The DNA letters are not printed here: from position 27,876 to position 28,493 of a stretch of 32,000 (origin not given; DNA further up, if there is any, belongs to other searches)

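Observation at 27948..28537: Perfect 31-bp direct repeats duplicating a gene 3' end and flanking a low-GC single-gene insert: att-like integration scar without a recombinase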

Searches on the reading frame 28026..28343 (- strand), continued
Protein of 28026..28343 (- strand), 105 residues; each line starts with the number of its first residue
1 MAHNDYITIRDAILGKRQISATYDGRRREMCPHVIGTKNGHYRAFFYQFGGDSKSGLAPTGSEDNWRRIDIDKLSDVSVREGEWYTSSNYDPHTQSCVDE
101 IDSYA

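Call 38: search_protein_families(library=pfam, proteins=[L011:4669-5073:+, L011:5262-5570:-, L011:6315-8027:-, L011:8375-9112:-, L011:9159-9377:-, L011:9374-9715:-], max_evalue=0.05)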
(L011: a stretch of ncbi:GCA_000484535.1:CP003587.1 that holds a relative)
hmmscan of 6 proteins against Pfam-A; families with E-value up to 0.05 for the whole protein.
L011:4669-5073:+ (134 aa): 0 families

L011:5262-5570:- (102 aa): 0 families

L011:6315-8027:- (570 aa): 8 families
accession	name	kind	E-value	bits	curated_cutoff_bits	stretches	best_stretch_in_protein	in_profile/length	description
PF13304.12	AAA_21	-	7.8e-16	59.4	27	1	221-287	234-302/304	AAA domain, putative AbiEii toxin, Type IV TA system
PF13175.12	AAA_15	-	1e-10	42.2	32.1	2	223-287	299-373/374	AAA ATPase domain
PF20469.4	OLD-like_TOPRIM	-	3.3e-05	24.8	23.2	1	339-408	1-67/67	Overcoming lysogenization defect protein-like, TOPRIM domain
PF13514.12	AAA_27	-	5.5e-05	23.3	22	1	23-50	22-49/206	AAA domain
PF13555.12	AAA_29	-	6e-05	23.2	27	1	10-47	6-42/61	P-loop containing region of AAA domain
PF02463.25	SMC_N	-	0.00027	20.9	40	0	239-290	154-204/220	RecF/RecN/SMC N terminal domain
PF00005.33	ABC_tran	-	0.002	19.1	25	1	23-57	7-42/137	ABC transporter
PF13476.12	AAA_23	-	0.022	15.8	27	1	25-48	18-40/201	AAA domain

L011:8375-9112:- (245 aa): 1 family
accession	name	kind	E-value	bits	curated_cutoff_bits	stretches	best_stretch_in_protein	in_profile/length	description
PF05685.18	Uma2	-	1.4e-18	67.4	27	1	19-173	14-151/172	Putative restriction endonuclease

L011:9159-9377:- (72 aa): 0 families

L011:9374-9715:- (113 aa): 1 family
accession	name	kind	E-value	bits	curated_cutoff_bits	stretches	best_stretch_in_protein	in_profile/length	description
PF02828.21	L27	-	0.044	13.9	22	0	39-61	4-26/53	L27 domain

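Call 40: find_related_loci(query=A2, collection=metagenome_contigs, flank=6000)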
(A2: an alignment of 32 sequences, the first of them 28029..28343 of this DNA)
Query A2 (105 aa) in metagenome_contigs; peptide patterns used: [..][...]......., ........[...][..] (x = any residue, [..] = any of these).
356 stretches matched a pattern; 300 encode a relative of the query (tblastn E <= 1e-3); the best 80 are kept; 80 distinct loci.
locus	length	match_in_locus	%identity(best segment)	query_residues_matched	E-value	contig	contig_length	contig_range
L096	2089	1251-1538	61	6-102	5e-37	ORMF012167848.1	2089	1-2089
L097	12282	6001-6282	59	8-102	1e-36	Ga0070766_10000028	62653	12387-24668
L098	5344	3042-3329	59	6-102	8e-37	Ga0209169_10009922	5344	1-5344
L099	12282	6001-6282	59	8-102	1e-36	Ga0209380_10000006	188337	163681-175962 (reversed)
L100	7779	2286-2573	59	6-102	8e-37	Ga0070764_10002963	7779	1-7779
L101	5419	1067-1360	58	4-102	4e-36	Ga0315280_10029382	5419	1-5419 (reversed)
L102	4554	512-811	59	1-102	2e-36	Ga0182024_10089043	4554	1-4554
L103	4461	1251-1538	60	6-102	1e-35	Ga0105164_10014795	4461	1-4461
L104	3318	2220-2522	57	1-102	3e-35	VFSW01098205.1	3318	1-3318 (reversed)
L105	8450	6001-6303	58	1-102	3e-35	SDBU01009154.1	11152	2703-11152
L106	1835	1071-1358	57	6-102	3e-35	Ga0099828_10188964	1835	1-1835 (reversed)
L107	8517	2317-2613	57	4-103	7e-35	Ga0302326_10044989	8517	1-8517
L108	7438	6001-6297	57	4-103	7e-35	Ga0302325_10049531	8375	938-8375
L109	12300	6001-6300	55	6-103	1e-34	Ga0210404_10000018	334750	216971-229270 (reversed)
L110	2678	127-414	60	6-102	9e-35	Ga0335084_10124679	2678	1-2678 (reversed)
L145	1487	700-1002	53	1-102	3e-33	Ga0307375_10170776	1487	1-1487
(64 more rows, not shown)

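Call 41: find_related_loci(query=A2, collection=viral_contigs, flank=6000)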
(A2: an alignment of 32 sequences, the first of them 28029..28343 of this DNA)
Query A2 (105 aa) in viral_contigs; peptide patterns used: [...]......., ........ (x = any residue, [..] = any of these).
36 stretches matched a pattern; 8 encode a relative of the query (tblastn E <= 1e-3); 8 distinct loci.
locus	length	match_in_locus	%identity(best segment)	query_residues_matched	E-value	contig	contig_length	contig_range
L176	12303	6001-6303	52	1-102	3e-31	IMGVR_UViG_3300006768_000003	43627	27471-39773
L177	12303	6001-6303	52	1-102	3e-31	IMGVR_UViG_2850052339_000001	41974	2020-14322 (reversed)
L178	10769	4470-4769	52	1-102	7e-30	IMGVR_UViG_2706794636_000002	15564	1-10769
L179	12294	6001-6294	48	4-102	6e-29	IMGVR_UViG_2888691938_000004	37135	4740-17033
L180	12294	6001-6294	47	4-102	3e-28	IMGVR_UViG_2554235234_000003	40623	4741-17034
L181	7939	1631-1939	44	1-103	7e-28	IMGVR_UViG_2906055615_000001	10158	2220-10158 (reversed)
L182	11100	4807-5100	47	4-102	3e-21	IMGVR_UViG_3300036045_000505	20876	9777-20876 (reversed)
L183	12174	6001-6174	40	1-58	4e-11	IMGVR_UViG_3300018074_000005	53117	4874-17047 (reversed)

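Call 47: search_protein_families(library=ncbifam, proteins=[window:28026-28343:-], max_evalue=0.1)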
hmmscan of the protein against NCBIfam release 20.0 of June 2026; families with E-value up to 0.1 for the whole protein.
window:28026-28343:- (105 aa): 0 families

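Call 48: search_protein_families(library=padloc, proteins=[window:28026-28343:-, P0024, P0099, L087:6402-6755:+, L087:6756-8570:+, L011:6315-8027:-], max_evalue=0.01)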
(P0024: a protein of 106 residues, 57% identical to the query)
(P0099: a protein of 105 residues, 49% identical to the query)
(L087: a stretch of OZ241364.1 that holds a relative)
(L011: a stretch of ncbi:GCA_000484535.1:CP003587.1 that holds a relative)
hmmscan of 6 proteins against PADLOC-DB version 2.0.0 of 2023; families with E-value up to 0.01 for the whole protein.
window:28026-28343:- (105 aa): 1 family
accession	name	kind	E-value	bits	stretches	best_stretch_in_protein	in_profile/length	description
PDLC01652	WYL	-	0.0097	14.2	0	8-74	22-74/162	"CAS-I,CAS-II,CAS-III,CAS-IV,CAS-V,CAS-VI; associated_signaling"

P0024 (106 aa): 0 families

P0099 (105 aa): 1 family
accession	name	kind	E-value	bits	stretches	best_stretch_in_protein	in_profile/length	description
PDLC01652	WYL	-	0.0018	16.7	1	2-46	17-61/162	"CAS-I,CAS-II,CAS-III,CAS-IV,CAS-V,CAS-VI; associated_signaling"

L087:6402-6755:+ (117 aa): 2 families
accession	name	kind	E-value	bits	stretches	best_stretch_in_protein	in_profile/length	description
PDLC01652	WYL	-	4.7e-09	34.8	1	15-97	19-81/162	"CAS-I,CAS-II,CAS-III,CAS-IV,CAS-V,CAS-VI; associated_signaling"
PDLC01457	WYL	-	4.2e-06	24.5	1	6-100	117-203/229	"CAS-I,CAS-II,CAS-III,CAS-IV,CAS-V,CAS-VI; associated_signaling"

L087:6756-8570:+ (604 aa): 85 families (the best 25 are shown)
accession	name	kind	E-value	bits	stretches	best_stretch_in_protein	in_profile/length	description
PDLC02358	Old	-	5.1e-21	73.1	2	260-485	228-454/578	Old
PDLC00067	GajA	-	9e-19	65.4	2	314-466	301-447/604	AAA ATPase domain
PDLC00092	GajA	-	1.2e-12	45.2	1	288-480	283-471/604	AAA ATPase domain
PDLC00066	GajA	-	5.1e-12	43.1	1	286-431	249-387/567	AAA ATPase domain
PDLC00094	GajA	-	6.3e-12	42.7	1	271-450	255-426/569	AAA ATPase domain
PDLC02980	AriA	-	7.8e-12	43.8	1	315-364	256-304/304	-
PDLC02979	AriA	-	8.9e-12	43.5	2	276-363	289-373/373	-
PDLC03878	NsnB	-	9.6e-12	43.3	2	318-369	237-287/345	-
PDLC00062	GajA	-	3e-11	40.5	1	277-386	261-367/639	AAA ATPase domain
PDLC00070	GajA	-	6.1e-11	39.6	1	317-484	290-454/596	AAA ATPase domain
PDLC00075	GajA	-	4.8e-10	36.6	2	317-375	268-322/536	AAA ATPase domain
PDLC00096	GajA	-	5.5e-10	36.6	1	309-465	281-434/630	AAA ATPase domain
PDLC00102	GajA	-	6.1e-10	36.2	1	281-481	259-440/532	AAA ATPase domain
PDLC00098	GajA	-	7.9e-10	36.1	1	280-527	259-481/534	AAA ATPase domain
PDLC04168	GajA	-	8.3e-10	36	1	256-481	220-433/570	-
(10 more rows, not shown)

L011:6315-8027:- (570 aa): 112 families (the best 25 are shown)
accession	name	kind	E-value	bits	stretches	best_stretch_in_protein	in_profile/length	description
PDLC02358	Old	-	6.6e-26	89.2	2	242-460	283-497/578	Old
PDLC02980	AriA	-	5.7e-18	63.9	2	221-288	234-303/304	-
PDLC02981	AriAB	-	3.5e-17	60.3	2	233-292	320-381/694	-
PDLC03878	NsnB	-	2.8e-14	51.7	1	239-291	232-284/345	-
PDLC04168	GajA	-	4.1e-14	50.2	1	241-476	274-498/570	-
PDLC02915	ATPase-Toprim_I-B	-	1.8e-13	48.2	1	243-319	255-329/623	-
PDLC00066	GajA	-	2.1e-12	44.4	1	246-451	281-475/567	AAA ATPase domain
PDLC02336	AbiLi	-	2.5e-12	45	1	211-307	215-315/340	AbiLi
PDLC00070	GajA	-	3e-12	43.9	1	243-456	290-496/596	AAA ATPase domain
PDLC02979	AriA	-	5.7e-12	44.1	2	243-287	318-372/373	-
PDLC00303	PtuA1|PtuA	-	2.5e-11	41.3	1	235-309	228-302/386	AAA ATPase domain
PDLC02335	AbiLi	-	4.8e-11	40.3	1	221-293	175-244/326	AbiLi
PDLC00096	GajA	-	5.3e-11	39.9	2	245-287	290-336/630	AAA ATPase domain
PDLC04608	PDC-M38A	-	1e-10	39.8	1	217-321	245-354/367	-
PDLC04178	HEC-01A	-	1.1e-10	39.1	1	233-303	273-345/399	-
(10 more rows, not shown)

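Call 49: search_protein_families(library=phrogs, proteins=[window:28026-28343:-, P0024, P0099], max_evalue=0.01)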
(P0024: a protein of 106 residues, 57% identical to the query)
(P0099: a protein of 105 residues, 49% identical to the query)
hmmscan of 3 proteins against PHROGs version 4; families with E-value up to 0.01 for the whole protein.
window:28026-28343:- (105 aa): 0 families

P0024 (106 aa): 0 families

P0099 (105 aa): 0 families

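Call 51: predict_structure(alignment_id=A2)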
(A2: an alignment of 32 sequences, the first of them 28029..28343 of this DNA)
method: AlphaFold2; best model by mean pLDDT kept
length: 105 residues; sequences in the alignment: 32
mean_pLDDT: 91.0   pTM: 0.82
mean pLDDT of the five models: 91.0, 90.8, 90.8, 90.8, 88.8
residues with pLDDT >= 90: 80; 70-90: 22; 50-70: 3; < 50: 0
segments of 3 or more residues with pLDDT < 50: none
pLDDT, mean of each block of 10 residues (from residue 1): 84 97 95 94 95 88 92 95 88 83 91
secondary structure, 60 per line:
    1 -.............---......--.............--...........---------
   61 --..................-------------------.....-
elements in order: H2-14 E18-23 E26-38 E41-51 E66-70 E74-80 E100-104

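Call 57: fold_search(model_id=the predicted structure, library=pdb)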
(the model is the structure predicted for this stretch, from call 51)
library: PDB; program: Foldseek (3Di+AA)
matches with E <= 10: 350; with E <= 0.001: 0
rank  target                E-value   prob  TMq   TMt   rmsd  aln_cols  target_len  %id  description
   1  9cu3_B                1.0e-02  1.00  0.60  0.34   2.9        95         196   20  Allosteric mechanism of DriD transcription activator (released 2025-04-23)
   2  6sj9_B                1.3e-02  1.00  0.57  0.11   3.7       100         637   16  Proteasome accessory factor B/C (PafBC) of Arthrobacter aurescens (released 2019-10-16)
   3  9pfq_Q                2.4e-02  1.00  0.62  0.21   3.2        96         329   19  The cryo-EM structure of C. crescentus DriD-ssDNA-RNAP-Sigma73-bapE promoter transcription activation complex (released 2026-02-25)
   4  8tp8_D                2.8e-02  1.00  0.58  0.21   3.6        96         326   20  Structure of the C. crescentus WYL-activator, DriD, bound to ssDNA and cognate DNA (released 2023-11-29)
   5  7qfz_C                3.9e-02  1.00  0.57  0.22   2.4        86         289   15  BrxR, a WYL-domain containing transcriptional regulator (released 2022-05-18)
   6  6sj9_A                3.9e-02  1.00  0.58  0.11   3.3       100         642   16  Proteasome accessory factor B/C (PafBC) of Arthrobacter aurescens (released 2019-10-16)
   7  7qfz_G                4.9e-02  1.00  0.57  0.22   2.4        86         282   14  BrxR, a WYL-domain containing transcriptional regulator (released 2022-05-18)
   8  7qfz_H                6.8e-02  1.00  0.57  0.24   2.4        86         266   14  BrxR, a WYL-domain containing transcriptional regulator (released 2022-05-18)
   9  8tpk_A                8.4e-02  1.00  0.58  0.21   3.6        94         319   19  P6522 crystal form of C. crescentus DriD-ssDNA-DNA complex (released 2023-11-29)
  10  9fnd_Y                9.4e-02  1.00  0.53  0.18   2.6        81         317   15  Transcriptional activator PafBC bound to mycobacterial RNA polymerase (released 2025-02-12)
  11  5ukg_A                3.0e-01  0.09  0.14  0.05  10.1        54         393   13  Crystal Structure of the genetically encoded calcium indicator K-GECO (released 2018-02-07)
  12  7bbl_D                3.4e-01  0.60  0.37  0.42   4.9        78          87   18  Structure of human Gemin6/Gemin7/Gemin8 trimeric complex (released 2021-01-20)
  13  9fnd_X                4.2e-01  0.85  0.52  0.19   4.3        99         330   10  Transcriptional activator PafBC bound to mycobacterial RNA polymerase (released 2025-02-12)
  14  9dtr_g                5.8e-01  0.35  0.33  0.45   5.2        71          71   10  Structure of the yeast post-catalytic P complex spliceosome at 2.3 Angstrom resolution (released 2024-12-25)
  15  2vxf_MODEL_1_A        6.2e-01  0.47  0.37  0.43   5.0        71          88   20  Solution structure of the LSm-domain of zebrafish RAP55 (released 2008-09-16)
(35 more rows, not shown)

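Call 84: search_protein_families(library=pfam, proteins=[L184:3814-4143:-], max_evalue=0.05)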
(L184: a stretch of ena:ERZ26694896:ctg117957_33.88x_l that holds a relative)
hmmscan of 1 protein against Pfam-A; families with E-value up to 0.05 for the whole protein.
L184:3814-4143:- (109 aa): 0 families

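Call 88: search_dna_similar(query=window:28026-28343:-, collection=plasmids, mode=protein, max_rows=12)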
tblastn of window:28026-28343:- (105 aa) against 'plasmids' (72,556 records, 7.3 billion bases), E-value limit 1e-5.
Records with a match: 7; places in all: 7; records where one place covers at least 80% of the query: 7.
Best place of each record, by identity: <60% 7.
By first word of the organism name: Escherichia 6; Shigella 1.
By predicted mobility (MOB-suite, as given by PLSDB): mobilizable 5; non-mobilizable 2.
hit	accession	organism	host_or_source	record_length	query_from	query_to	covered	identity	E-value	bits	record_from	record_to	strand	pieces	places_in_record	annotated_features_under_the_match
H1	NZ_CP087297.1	Escherichia coli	chicken,Tissue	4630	4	102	94%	49.5%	6e-25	103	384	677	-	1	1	hypothetical protein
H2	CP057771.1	Escherichia coli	culture,Pooled sheep faecal samples ...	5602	4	102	94%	49.5%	6e-25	103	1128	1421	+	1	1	hypothetical protein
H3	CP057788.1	Escherichia coli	culture,Pooled sheep faecal samples ...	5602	4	102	94%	49.5%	6e-25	103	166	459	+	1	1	hypothetical protein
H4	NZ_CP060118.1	Shigella sonnei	Homo sapiens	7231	4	102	94%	49.5%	6e-25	103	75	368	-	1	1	hypothetical protein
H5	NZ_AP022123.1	Escherichia coli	-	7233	4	102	94%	49.5%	6e-25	103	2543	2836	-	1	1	hypothetical protein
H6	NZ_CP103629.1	Escherichia coli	Homo sapiens,blood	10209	4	102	94%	49.5%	6e-25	103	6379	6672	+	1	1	hypothetical protein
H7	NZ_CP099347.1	Escherichia marmotae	culture,Pooled sediment sample ...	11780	4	102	94%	49.5%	6e-25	103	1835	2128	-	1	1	hypothetical protein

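Call 89: search_dna_similar(query=window:28026-28343:-, collection=phages, mode=protein, max_rows=10)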
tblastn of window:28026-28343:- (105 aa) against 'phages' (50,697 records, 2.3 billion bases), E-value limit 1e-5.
No match.

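Call 90: get_annotated_region(hit=H1, flank=5000)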
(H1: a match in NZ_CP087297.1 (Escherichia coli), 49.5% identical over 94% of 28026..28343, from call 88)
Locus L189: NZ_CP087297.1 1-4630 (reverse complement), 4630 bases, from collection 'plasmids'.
description: Escherichia coli strain APEC E956 plasmid pE956_3, complete sequence
organism: Escherichia coli (NCBI taxid 562)
taxonomy: Bacteria; Pseudomonadota; Gammaproteobacteria; Enterobacterales; Enterobacteriaceae; Escherichia; Escherichia coli
host: -; source: chicken,Tissue; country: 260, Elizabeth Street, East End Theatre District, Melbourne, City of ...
typing (MOB-suite, as given by PLSDB): non-mobilizable; replicon ColRNAI_rep_cluster_1857
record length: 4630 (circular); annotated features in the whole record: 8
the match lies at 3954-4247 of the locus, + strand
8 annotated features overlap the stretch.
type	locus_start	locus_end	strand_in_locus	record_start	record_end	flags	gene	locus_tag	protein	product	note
CDS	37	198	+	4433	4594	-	-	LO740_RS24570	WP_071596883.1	replication initiation protein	-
CDS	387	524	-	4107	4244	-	-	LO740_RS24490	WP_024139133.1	colicin release lysis protein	GO:0019835 - cytolysis [Evidence IEA]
CDS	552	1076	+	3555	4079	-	cni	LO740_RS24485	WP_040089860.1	colicin N immunity protein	-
CDS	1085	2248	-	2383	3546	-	cna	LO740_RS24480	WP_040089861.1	bacteriocin colicin N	-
CDS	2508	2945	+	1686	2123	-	-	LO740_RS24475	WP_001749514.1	hypothetical protein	-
CDS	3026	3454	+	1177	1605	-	-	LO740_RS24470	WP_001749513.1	Exc2 family lipoprotein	-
CDS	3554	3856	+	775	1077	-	-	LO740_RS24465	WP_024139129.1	hypothetical protein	-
CDS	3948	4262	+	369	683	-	-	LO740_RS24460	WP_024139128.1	hypothetical protein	-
